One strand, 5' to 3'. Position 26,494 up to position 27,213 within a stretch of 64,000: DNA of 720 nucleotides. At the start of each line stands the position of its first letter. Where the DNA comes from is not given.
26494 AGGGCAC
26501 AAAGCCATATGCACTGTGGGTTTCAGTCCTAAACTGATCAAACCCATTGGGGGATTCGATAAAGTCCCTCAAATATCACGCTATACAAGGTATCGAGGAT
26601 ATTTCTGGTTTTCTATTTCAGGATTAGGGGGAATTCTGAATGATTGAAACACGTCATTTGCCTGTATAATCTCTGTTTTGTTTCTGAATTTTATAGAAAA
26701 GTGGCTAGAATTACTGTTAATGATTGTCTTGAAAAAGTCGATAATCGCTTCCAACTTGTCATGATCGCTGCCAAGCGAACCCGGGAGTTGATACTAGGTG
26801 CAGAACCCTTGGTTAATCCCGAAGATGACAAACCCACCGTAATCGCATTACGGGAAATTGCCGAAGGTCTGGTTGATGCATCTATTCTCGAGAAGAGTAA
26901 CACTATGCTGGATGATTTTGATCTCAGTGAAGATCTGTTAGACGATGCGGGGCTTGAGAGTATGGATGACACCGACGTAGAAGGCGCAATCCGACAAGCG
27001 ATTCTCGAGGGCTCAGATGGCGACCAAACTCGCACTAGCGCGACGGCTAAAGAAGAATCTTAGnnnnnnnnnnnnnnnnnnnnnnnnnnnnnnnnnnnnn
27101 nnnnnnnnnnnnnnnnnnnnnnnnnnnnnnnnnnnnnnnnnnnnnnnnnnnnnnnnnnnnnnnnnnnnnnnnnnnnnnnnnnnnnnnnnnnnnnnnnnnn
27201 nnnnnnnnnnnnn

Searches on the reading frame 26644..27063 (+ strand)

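Call 37: search_protein_families(library=pfam, proteins=[window:26644-27063:+], max_evalue=0.000001)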
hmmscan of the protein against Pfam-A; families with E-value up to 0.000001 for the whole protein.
window:26644-27063:+ (139 aa): 1 family
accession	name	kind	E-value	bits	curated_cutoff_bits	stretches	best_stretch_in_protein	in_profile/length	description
PF01192.27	RNA_pol_Rpb6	-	3.2e-21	75.5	26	1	27-77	1-51/53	RNA polymerase Rpb6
